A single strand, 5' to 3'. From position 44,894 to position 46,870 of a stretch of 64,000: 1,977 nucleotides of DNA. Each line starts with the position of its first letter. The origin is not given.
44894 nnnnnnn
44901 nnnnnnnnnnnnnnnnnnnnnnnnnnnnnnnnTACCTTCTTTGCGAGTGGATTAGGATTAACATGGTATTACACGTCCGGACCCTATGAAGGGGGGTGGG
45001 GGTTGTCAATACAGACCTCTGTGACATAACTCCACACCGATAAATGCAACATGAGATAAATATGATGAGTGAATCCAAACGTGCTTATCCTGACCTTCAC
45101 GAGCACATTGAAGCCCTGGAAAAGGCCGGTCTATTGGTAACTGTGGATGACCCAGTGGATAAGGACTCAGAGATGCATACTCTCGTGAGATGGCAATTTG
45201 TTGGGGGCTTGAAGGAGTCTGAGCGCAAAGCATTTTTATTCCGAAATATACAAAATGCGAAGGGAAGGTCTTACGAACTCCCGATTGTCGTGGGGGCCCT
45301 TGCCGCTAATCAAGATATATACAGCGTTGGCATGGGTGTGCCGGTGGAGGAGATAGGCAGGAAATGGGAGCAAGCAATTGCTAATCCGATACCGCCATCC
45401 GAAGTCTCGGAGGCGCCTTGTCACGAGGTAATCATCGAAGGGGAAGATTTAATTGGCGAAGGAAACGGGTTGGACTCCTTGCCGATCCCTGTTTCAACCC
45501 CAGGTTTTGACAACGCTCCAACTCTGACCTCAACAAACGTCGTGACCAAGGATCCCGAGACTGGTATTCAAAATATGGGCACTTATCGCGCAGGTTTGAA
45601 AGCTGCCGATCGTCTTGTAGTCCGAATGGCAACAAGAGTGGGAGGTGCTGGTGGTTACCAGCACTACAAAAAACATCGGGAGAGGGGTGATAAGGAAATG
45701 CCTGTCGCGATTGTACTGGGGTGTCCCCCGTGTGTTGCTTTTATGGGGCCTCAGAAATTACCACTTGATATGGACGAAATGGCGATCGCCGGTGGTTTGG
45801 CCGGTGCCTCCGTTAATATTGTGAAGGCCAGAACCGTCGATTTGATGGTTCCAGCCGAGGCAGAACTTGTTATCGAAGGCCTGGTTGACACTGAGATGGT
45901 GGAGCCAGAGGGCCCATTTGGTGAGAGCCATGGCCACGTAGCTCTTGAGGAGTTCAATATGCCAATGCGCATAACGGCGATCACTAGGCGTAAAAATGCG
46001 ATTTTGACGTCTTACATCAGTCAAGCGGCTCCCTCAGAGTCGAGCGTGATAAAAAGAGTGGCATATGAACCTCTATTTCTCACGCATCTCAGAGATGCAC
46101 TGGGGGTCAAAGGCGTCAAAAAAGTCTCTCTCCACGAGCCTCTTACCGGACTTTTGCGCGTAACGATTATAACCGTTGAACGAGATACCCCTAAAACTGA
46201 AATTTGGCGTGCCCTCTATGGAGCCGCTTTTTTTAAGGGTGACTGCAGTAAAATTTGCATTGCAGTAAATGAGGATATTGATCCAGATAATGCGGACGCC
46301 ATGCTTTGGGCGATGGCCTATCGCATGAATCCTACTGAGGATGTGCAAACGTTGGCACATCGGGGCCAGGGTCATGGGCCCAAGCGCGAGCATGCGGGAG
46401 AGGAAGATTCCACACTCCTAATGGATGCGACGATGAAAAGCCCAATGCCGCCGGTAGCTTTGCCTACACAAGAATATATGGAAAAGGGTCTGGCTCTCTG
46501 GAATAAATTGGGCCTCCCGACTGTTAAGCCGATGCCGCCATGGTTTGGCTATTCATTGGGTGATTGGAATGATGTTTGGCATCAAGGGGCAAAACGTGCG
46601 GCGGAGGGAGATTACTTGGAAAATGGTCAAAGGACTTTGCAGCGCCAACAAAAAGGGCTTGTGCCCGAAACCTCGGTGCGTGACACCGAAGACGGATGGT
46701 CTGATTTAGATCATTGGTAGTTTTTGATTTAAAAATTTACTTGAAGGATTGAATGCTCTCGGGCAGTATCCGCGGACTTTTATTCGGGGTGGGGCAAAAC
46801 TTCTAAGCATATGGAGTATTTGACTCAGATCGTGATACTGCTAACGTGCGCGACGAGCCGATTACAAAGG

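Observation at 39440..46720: Molybdenum hydroxylase / crotonase / amidohydrolase-2 operon facing a UbiD decarboxylase: candidate uncharacterised (hetero)aromatic carboxylate pathway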

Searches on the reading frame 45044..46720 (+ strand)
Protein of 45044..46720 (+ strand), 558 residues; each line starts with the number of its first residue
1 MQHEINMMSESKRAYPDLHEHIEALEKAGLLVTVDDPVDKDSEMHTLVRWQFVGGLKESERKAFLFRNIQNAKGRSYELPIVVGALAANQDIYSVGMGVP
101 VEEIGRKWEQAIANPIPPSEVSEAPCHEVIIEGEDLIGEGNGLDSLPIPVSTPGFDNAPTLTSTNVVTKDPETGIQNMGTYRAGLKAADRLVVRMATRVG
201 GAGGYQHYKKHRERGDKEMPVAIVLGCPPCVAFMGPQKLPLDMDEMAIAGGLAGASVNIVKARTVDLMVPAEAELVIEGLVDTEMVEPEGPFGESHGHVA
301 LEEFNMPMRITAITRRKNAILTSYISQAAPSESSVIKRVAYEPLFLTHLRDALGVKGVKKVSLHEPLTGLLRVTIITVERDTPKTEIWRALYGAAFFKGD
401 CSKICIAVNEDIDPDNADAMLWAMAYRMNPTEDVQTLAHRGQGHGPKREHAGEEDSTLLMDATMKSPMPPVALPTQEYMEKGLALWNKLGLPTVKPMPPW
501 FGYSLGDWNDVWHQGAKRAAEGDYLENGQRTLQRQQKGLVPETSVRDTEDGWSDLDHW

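Call 3: search_protein_families(library=pfam, proteins=[window:45044-46720:+])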
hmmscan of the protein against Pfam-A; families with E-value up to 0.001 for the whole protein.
window:45044-46720:+ (558 aa): 3 families
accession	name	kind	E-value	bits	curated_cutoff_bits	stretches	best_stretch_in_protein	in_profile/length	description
PF01977.22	UbiD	-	8.8e-50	169.2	23.3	1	122-324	6-201/206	3-octaprenyl-4-hydroxybenzoate carboxy-lyase Rift-related domain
PF20696.2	UbiD_C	-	1.3e-10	41.8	24.2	1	343-453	9-119/127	3-octaprenyl-4-hydroxybenzoate carboxy-lyase C-terminal domain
PF20695.2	UbiD_N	-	8.5e-07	29.4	24.3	1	22-111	1-77/78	3-octaprenyl-4-hydroxybenzoate carboxy-lyase N-terminal domain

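Call 4: search_protein_families(library=ncbifam, proteins=[window:45044-46720:+])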
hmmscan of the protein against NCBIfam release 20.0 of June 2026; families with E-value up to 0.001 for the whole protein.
window:45044-46720:+ (558 aa): 7 families
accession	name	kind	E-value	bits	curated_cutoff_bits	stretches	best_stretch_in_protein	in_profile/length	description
TIGR00148.1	TIGR00148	subfamily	1.2e-61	208.7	244.85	1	19-435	2-408/438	UbiD family decarboxylase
TIGR03701.1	mena_SCO4490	equivalog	1.6e-49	168.8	495.9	1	114-436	105-413/433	menaquinone biosynthesis decarboxylase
NF041204.1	VdcC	exception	6.2e-47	160.1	650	1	15-466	1-439/467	non-oxidative hydroxyarylic acid decarboxylases subunit C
NF008175.0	PRK10922.1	equivalog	1.2e-38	132.8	788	1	116-435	120-428/497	4-hydroxy-3-polyprenylbenzoate decarboxylase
NF041219.1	BagN_FevL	exception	1e-27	96.8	1000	1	10-434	12-438/502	bagremycin/ferroverdin biosynthesis UbiD family decarboxylase BagN/FevL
TIGR02724.1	phenyl_P_beta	equivalog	1.6e-26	92.8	468.95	1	59-464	39-441/472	phenylphosphate carboxylase subunit beta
TIGR02723.1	phenyl_P_alpha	equivalog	2.5e-26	92.3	564.6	1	19-436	11-412/485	phenylphosphate carboxylase subunit alpha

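Call 10: search_solved_structures(query=window:45044-46720:+, max_evalue=0.00001)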
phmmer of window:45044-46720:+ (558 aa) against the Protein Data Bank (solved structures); distinct sequences matched with E-value up to 0.00001: 40.
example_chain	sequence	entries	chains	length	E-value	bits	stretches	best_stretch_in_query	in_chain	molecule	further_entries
6h6x_B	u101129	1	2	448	6.6e-35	124.1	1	74-465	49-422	3-polyprenyl-4-hydroxybenzoate decarboxylase and related decarboxylases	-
6h6v_A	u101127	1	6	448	7.9e-34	120.6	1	74-438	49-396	3-polyprenyl-4-hydroxybenzoate decarboxylase and related decarboxylases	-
7pda_A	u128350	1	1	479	1.2e-32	116.7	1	102-460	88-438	UbiD family decarboxylase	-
5m1c_A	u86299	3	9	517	3.2e-32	115.3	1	116-435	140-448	3-octaprenyl-4-hydroxybenzoate carboxy-lyase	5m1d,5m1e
2idb_A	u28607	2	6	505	3.4e-32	115.2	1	116-435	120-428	3-octaprenyl-4-hydroxybenzoate carboxy-lyase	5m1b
7ae4_A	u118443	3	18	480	4.1e-27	98.4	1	13-476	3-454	Phenolic acid decarboxylase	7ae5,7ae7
7nf0_A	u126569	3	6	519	2.1e-23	86.2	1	19-433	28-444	Ferulic acid decarboxylase 1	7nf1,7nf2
9gqr_A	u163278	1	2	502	7.3e-23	84.4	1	20-324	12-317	decarboxylase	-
7ney_A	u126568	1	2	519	1.3e-22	83.5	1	19-333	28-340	Ferulic acid decarboxylase 1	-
6r2z_A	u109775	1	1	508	9.4e-22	80.7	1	19-459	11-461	Ferulic acid decarboxylase 1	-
7nf3_A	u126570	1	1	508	1.2e-21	80.3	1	19-447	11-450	Ferulic acid decarboxylase 1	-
8oed_A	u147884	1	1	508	1.3e-21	80.2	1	19-447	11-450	Ferulic acid decarboxylase 1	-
4za4_A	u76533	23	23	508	1.3e-21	80.2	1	19-447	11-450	Fdc1 | Putative uncharacterized protein An03g06590 | A niger Fdc1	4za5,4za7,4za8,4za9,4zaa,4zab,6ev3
6r30_A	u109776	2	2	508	1.4e-21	80.1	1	19-447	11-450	Ferulic acid decarboxylase 1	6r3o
8crd_A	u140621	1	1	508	1.8e-21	79.8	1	19-447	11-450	Ferulic acid decarboxylase 1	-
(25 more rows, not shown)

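Call 15: find_homologous_proteins(query=window:45044-46720:+, max_evalue=1e-20)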
Query window:45044-46720:+ (558 aa): 8000 proteins with E <= 1e-20 among 8000 candidates; the best 120 are listed.
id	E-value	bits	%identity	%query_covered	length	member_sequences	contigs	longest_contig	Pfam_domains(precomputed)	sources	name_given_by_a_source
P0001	0.0e+0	1271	100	99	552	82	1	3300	PF20696.3,PF01977.23,PF20695.3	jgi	-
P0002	0.0e+0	1106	85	97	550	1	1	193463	PF20696.3,PF01977.23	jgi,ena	jgi:UbiD family decarboxylase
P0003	0.0e+0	1104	84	98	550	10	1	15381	PF20696.3,PF01977.23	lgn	-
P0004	0.0e+0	1101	84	98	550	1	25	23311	PF20696.3,PF01977.23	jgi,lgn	jgi:4-hydroxy-3-polyprenylbenzoate decarboxylase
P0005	0.0e+0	1097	84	97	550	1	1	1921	PF20696.3,PF01977.23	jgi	-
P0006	0.0e+0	1095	84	98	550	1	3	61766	PF20696.3,PF01977.23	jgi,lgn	jgi:UbiD family decarboxylase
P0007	0.0e+0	1091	83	98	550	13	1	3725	PF20696.3,PF01977.23,PF20695.3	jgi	-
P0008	0.0e+0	1087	84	98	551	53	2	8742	PF20696.3,PF01977.23,PF20695.3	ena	-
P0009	0.0e+0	1079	83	98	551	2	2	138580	PF20696.3,PF01977.23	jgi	jgi:4-hydroxy-3-polyprenylbenzoate decarboxylase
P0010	0.0e+0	1078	82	98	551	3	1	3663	PF20696.3,PF01977.23,PF20695.3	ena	-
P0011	0.0e+0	1077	82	98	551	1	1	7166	PF20696.3,PF01977.23,PF20695.3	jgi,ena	-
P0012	0.0e+0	1077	83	98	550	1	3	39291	PF20696.3,PF01977.23,PF20695.3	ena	-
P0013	0.0e+0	1076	83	97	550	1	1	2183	PF20696.3,PF01977.23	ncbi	-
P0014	0.0e+0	1075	83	98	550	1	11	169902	PF20696.3,PF01977.23,PF20695.3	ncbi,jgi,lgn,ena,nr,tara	ncbi:MAG: carboxylase [Rhodospirillaceae bacterium]|nr:carboxylase [Rhodospirillaceae bacterium]|tar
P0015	0.0e+0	1074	83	98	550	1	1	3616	PF20696.3,PF01977.23,PF20695.3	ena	-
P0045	3.9e-286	968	73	98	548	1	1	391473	PF20696.3,PF01977.23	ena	-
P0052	4.3e-285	965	76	97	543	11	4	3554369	PF20696.3,PF01977.23,PF20695.3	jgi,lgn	-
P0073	6.0e-282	955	73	97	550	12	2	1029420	PF20696.3,PF01977.23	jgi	jgi:4-hydroxy-3-polyprenylbenzoate decarboxylase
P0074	9.8e-282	954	74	97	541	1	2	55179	PF20696.3,PF01977.23,PF20695.3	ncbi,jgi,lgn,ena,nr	ncbi:MAG TPA: UbiD family decarboxylase [Burkholderiales bacterium]|nr:UbiD family decarboxylase [Bu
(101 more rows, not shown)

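Call 16: find_encoding_contigs(protein=P0014, flank=10000, max_places=3)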
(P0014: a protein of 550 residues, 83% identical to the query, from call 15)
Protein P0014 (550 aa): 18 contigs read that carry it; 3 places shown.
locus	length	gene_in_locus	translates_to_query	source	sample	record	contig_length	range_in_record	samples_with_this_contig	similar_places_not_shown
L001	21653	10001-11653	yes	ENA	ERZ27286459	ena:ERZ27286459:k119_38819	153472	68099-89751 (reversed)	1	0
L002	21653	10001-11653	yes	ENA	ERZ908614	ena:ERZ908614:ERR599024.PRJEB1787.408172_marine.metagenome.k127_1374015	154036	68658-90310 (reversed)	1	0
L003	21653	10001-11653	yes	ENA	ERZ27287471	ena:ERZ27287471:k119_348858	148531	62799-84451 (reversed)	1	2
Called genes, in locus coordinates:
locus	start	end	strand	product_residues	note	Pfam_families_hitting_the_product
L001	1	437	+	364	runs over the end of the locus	PF20706:GT4-conflict (weak), PF00534:Glycos_transf_1, PF13692:Glyco_trans_1_4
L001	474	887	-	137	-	PF03928:HbpS-like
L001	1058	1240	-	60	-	-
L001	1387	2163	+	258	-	PF01925:TauE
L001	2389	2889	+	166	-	PF01475:FUR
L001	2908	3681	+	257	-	PF00005:ABC_tran, PF13304:AAA_21 (faint)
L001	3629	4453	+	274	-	PF00950:ABC-3, PF01032:FecCD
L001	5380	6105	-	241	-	PF00378:ECH_1, PF16113:ECH_2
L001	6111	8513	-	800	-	PF01315:Ald_Xan_dh_C, PF02738:MoCoBD_1, PF20256:MoCoBD_2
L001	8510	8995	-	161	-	PF13085:Fer2_3 (weak), PF00111:Fer2 (weak), PF01799:Fer2_2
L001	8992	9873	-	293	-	PF00941:FAD_binding_5, PF03450:CO_deh_flav_C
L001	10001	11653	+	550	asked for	PF20695:UbiD_N (weak), PF01977:UbiD, PF20696:UbiD_C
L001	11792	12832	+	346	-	PF03480:DctP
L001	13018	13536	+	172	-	PF04290:DctQ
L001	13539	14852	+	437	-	PF06808:DctM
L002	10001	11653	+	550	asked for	PF20695:UbiD_N (weak), PF01977:UbiD, PF20696:UbiD_C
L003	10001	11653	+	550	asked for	PF20695:UbiD_N (weak), PF01977:UbiD, PF20696:UbiD_C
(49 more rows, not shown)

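Call 17: find_encoding_contigs(protein=P0074, flank=10000, max_places=2)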
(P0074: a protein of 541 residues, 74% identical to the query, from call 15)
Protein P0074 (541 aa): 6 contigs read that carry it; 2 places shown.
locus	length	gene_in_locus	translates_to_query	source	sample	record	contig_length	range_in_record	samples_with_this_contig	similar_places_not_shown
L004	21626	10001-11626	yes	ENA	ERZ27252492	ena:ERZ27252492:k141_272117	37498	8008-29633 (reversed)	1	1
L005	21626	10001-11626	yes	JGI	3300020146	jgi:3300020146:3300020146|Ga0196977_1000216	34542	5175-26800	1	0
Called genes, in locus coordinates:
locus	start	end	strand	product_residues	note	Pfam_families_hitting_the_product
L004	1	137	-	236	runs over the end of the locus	PF13649:Methyltransf_25, PF08242:Methyltransf_12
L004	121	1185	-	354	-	PF08392:FAE1_CUT1_RppA, PF00195:Chal_sti_synt_N, PF08545:ACP_syn_III, PF02797:Chal_sti_synt_C, PF08541:ACP_syn_III_C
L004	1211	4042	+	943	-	PF00675:Peptidase_M16, PF05193:Peptidase_M16_C, PF00675:Peptidase_M16, PF05193:Peptidase_M16_C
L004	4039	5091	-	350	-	PF03401:TctC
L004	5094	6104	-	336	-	PF04909:Amidohydro_2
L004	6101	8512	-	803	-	PF01315:Ald_Xan_dh_C, PF02738:MoCoBD_1, PF20256:MoCoBD_2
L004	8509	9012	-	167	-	PF00111:Fer2, PF01799:Fer2_2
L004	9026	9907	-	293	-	PF00941:FAD_binding_5, PF03450:CO_deh_flav_C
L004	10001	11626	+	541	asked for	PF20695:UbiD_N (weak), PF01977:UbiD, PF20696:UbiD_C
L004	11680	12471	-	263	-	PF13489:Methyltransf_23, PF01209:Ubie_methyltran, PF08241:Methyltransf_11, PF08242:Methyltransf_12, PF13649:Methyltransf_25, PF13847:Methyltransf_31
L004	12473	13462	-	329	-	PF03401:TctC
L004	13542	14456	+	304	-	PF00126:HTH_1, PF03466:LysR_substrate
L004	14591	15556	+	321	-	PF03401:TctC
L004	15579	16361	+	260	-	PF00378:ECH_1, PF16113:ECH_2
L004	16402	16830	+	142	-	PF00903:Glyoxalase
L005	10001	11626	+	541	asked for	PF20695:UbiD_N (weak), PF01977:UbiD, PF20696:UbiD_C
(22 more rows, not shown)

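Call 18: find_encoding_contigs(protein=P0052, flank=10000, max_places=2)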
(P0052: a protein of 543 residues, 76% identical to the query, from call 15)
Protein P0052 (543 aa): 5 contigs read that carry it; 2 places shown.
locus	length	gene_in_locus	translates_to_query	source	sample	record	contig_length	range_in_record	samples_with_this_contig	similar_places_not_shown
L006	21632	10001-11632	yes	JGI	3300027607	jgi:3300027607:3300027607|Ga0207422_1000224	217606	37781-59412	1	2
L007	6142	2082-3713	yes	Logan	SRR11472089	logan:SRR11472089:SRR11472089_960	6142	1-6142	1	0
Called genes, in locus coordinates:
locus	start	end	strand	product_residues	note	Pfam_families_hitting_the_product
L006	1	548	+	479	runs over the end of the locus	PF04055:Radical_SAM, PF13353:Fer4_12 (weak)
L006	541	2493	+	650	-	PF23381:Beta-prop_IFT122_1st, PF24805:EIF3I, PF24814:WD40_Prp19, PF24817:WD40_WDHD1_1st, PF25173:Beta-prop_WDR3_1st, PF25174:Beta-prop_THOC3, PF25172:Beta-prop_WDR3_2nd, PF25175:Beta-prop_WDR5, +46 more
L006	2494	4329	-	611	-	-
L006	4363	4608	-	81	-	PF02597:ThiS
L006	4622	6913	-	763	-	PF01315:Ald_Xan_dh_C, PF02738:MoCoBD_1, PF20256:MoCoBD_2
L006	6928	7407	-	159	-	PF00111:Fer2 (weak), PF01799:Fer2_2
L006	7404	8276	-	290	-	PF00941:FAD_binding_5, PF03450:CO_deh_flav_C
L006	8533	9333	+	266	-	PF02358:Trehalose_PPase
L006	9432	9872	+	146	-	PF00903:Glyoxalase, PF13669:Glyoxalase_4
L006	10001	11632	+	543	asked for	PF20695:UbiD_N (weak), PF01977:UbiD, PF20696:UbiD_C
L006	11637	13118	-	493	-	PF00884:Sulfatase, PF01663:Phosphodiest (faint), PF16347:SGSH_C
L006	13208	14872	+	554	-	PF00111:Fer2, PF00211:Guanylate_cyc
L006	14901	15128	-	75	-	-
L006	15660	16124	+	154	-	PF00210:Ferritin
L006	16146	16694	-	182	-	PF02627:CMD (faint)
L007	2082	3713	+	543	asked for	PF20695:UbiD_N (weak), PF01977:UbiD, PF20696:UbiD_C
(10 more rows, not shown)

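Call 19: find_encoding_contigs(protein=P0073, flank=10000, max_places=2)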
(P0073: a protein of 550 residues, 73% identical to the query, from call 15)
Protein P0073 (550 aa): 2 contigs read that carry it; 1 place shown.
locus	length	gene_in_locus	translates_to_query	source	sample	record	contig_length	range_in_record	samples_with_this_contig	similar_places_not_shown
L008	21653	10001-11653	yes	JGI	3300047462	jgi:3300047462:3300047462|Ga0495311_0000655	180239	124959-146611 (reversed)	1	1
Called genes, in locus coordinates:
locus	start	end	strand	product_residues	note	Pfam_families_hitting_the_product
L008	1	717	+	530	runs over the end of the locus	PF20695:UbiD_N (weak), PF01977:UbiD, PF20696:UbiD_C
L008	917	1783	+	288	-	PF00072:Response_reg, PF07310:PAS_5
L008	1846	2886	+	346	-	PF16884:ADH_N_2, PF00107:ADH_zinc_N, PF13602:ADH_zinc_N_2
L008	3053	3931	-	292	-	PF13468:Glyoxalase_3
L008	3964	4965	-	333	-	PF13379:NMT1_2 (weak), PF09084:NMT1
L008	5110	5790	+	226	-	PF00561:Abhydrolase_1, PF12146:Hydrolase_4 (faint), PF12697:Abhydrolase_6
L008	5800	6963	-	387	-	PF13433:Peripla_BP_5, PF13458:Peripla_BP_6, PF01094:ANF_receptor (weak)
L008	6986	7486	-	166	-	PF08883:DOPA_dioxygen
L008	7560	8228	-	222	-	PF00072:Response_reg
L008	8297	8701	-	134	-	PF09945:DUF2177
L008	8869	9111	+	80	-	-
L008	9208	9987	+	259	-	PF13030:DUF3891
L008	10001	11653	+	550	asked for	PF01977:UbiD, PF20696:UbiD_C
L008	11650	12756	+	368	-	PF00296:Bac_luciferase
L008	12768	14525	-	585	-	PF00724:Oxidored_FMN, PF13450:NAD_binding_8 (weak)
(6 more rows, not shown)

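Call 20: find_encoding_contigs(protein=P0045, flank=10000, max_places=2)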
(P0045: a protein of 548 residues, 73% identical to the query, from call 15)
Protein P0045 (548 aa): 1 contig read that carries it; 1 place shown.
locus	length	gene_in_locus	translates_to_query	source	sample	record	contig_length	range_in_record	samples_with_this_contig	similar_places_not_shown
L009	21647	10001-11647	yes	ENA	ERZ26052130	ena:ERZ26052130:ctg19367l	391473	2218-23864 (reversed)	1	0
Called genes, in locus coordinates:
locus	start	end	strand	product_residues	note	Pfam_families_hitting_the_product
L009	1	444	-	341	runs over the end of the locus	PF03480:DctP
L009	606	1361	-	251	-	PF00106:adh_short, PF08659:KR, PF13561:adh_short_C2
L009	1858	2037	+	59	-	-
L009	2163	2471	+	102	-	PF04800:NDUS4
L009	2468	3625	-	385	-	PF10994:DUF2817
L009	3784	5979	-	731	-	PF03706:LPG_synthase_TM, PF04932:Wzy_C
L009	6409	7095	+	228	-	PF03795:YCII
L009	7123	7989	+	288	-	PF00892:EamA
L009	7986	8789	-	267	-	-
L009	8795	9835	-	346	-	PF00296:Bac_luciferase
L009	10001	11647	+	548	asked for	PF01977:UbiD, PF20696:UbiD_C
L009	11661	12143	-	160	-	-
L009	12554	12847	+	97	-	-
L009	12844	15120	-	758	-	PF01804:Penicil_amidase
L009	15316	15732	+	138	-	-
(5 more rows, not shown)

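Call 27: search_dna_similar(query=window:45044-46720:+, collection=plasmids, mode=protein, max_rows=30, max_evalue=1e-30)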
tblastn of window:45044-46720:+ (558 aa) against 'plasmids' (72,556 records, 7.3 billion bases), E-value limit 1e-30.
Records with a match: 38; places in all: 38; records where one place covers at least 80% of the query: 12.
Best place of each record, by identity: <60% 38.
By first word of the organism name: Sinorhizobium 8; Rhizobium 5; Leisingera 5; Legionella 2; Neisseria 2; Roseibium 2; Ruegeria 2; Cupriavidus 2; Paracoccus 2; Phyllobacterium 1; and 7 more.
By predicted mobility (MOB-suite, as given by PLSDB): non-mobilizable 27; conjugative 9; mobilizable 2.
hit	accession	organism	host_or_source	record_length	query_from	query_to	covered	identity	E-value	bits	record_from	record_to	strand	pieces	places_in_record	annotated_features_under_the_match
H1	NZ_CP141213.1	Sinorhizobium meliloti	alfalfa,Isolate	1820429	6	549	97%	55.7%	0e+0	642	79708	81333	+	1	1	none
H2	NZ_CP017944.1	Phyllobacterium zundukense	Oxytropis triphylla,cell culture,root ...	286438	6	549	97%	55.7%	9e-169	642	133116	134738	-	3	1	none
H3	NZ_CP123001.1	Neorhizobium petrolearium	single cell,petroleum contaminated soil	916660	7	554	98%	54.7%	0e+0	639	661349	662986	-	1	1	UbiD family decarboxylase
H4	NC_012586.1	Sinorhizobium fredii NGR234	-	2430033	7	549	97%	55.2%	0e+0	638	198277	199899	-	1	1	record has no annotation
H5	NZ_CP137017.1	Sinorhizobium fredii GR64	Phaseolus vulgaris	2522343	7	549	97%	55.1%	0e+0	638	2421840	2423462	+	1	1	record has no annotation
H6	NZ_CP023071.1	Sinorhizobium fredii CCBAU 83666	G.max,nodule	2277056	7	549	97%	55.1%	0e+0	637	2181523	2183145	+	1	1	record has no annotation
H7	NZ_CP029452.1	Sinorhizobium fredii CCBAU 25509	Glycine soja,cell culture,plant root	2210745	7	549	97%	55.1%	0e+0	637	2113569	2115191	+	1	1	record has no annotation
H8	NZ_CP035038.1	Sinorhizobium fredii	single cell,soil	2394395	7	549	97%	55.1%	0e+0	637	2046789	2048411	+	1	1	none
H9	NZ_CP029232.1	Sinorhizobium fredii CCBAU 45436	Glycine max,cell culture,plant root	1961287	7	549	97%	54.9%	0e+0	639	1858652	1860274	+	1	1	record has no annotation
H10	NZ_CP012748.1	Paraburkholderia caribensis MBA4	soil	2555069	13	549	96%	50.3%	4e-177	561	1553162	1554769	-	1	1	none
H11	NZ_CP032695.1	Rhizobium jaguaris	Calliandra grandiflora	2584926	5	445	79%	56.8%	3e-168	536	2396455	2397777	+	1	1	none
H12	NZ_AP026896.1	Aeromonas caviae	Microbe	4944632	15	467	81%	28.2%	1e-35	150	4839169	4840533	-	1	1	none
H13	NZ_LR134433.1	Legionella adelaidensis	environmental,Cooling tower water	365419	12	491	86%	26.4%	2e-32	140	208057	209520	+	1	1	ubiD: 4-hydroxy-3-polyprenylbenzoate decarboxylase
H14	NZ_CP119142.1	Neisseria gonorrhoeae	Homo sapiens,whole organism,synovial ...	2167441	6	433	77%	28.6%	4e-32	139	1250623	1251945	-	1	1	none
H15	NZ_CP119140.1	Neisseria gonorrhoeae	Homo sapiens,whole organism,blood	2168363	6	433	77%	28.6%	5e-32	139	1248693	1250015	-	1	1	none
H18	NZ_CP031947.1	Ruegeria sp. AD91A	-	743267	15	437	76%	28.6%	2e-34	147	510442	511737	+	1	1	UbiD family decarboxylase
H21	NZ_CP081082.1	Leisingera caerulea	-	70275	15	437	76%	28.4%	2e-35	149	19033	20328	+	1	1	UbiD family decarboxylase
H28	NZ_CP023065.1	Sinorhizobium sp. CCBAU 05631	G.max,nodule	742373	13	437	76%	27.6%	9e-31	135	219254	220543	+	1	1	UbiD family decarboxylase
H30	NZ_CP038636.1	Cupriavidus oxalaticus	whole organism,sewage sludge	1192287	22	434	74%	28.0%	3e-32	140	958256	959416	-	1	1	none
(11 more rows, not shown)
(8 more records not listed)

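Call 28: get_annotated_region(hit=H3, flank=12000)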
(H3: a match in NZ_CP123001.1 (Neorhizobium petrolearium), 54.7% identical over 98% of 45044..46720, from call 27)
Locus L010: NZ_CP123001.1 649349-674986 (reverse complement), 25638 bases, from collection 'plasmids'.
description: Neorhizobium petrolearium strain OS53 plasmid unnamed1, complete sequence
organism: Neorhizobium petrolearium (NCBI taxid 515361)
taxonomy: Bacteria; Pseudomonadota; Alphaproteobacteria; Hyphomicrobiales; Rhizobiaceae; Neorhizobium; Neorhizobium petrolearium
host: -; source: single cell,petroleum contaminated soil; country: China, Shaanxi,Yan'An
typing (MOB-suite, as given by PLSDB): non-mobilizable
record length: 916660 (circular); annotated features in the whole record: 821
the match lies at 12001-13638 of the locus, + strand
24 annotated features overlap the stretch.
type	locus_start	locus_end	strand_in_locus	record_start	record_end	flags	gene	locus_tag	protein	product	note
CDS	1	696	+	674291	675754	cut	-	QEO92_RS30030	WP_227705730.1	sulfatase-like hydrolase/transferase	-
CDS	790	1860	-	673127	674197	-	modC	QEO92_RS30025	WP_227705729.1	molybdenum ABC transporter ATP-binding protein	GO:0015689 - molybdate ion transport [Evidence IEA]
CDS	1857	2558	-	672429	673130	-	modB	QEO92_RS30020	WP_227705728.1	molybdate ABC transporter permease subunit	GO:0015689 - molybdate ion transport [Evidence IEA]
CDS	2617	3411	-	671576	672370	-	modA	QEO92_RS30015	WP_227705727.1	molybdate ABC transporter substrate-binding protein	GO:0015689 - molybdate ion transport [Evidence IEA]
CDS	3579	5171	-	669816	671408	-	ggt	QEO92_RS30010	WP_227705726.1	gamma-glutamyltransferase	GO:0006750 - glutathione biosynthetic process [Evidence IEA]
CDS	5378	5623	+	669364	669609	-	-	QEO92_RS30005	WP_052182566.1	hypothetical protein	-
CDS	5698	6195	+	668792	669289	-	-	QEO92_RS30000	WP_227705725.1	MarR family transcriptional regulator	-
CDS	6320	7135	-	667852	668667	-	-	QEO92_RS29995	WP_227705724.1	xanthine dehydrogenase family protein subunit M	-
CDS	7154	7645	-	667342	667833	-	-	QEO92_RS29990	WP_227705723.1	(2Fe-2S)-binding protein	-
CDS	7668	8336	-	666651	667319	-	-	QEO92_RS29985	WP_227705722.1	carbon monoxide dehydrogenase subunit G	-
CDS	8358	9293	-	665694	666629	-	-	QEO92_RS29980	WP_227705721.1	ABC transporter substrate-binding protein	-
CDS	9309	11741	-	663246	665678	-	-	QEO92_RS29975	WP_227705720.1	xanthine dehydrogenase family protein molybdopterin-binding subunit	-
CDS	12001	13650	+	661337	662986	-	-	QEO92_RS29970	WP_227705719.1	UbiD family decarboxylase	-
CDS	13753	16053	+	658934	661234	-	-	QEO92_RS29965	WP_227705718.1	xanthine dehydrogenase family protein molybdopterin-binding subunit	-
CDS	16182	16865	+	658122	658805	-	-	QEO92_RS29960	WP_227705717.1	GntR family transcriptional regulator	-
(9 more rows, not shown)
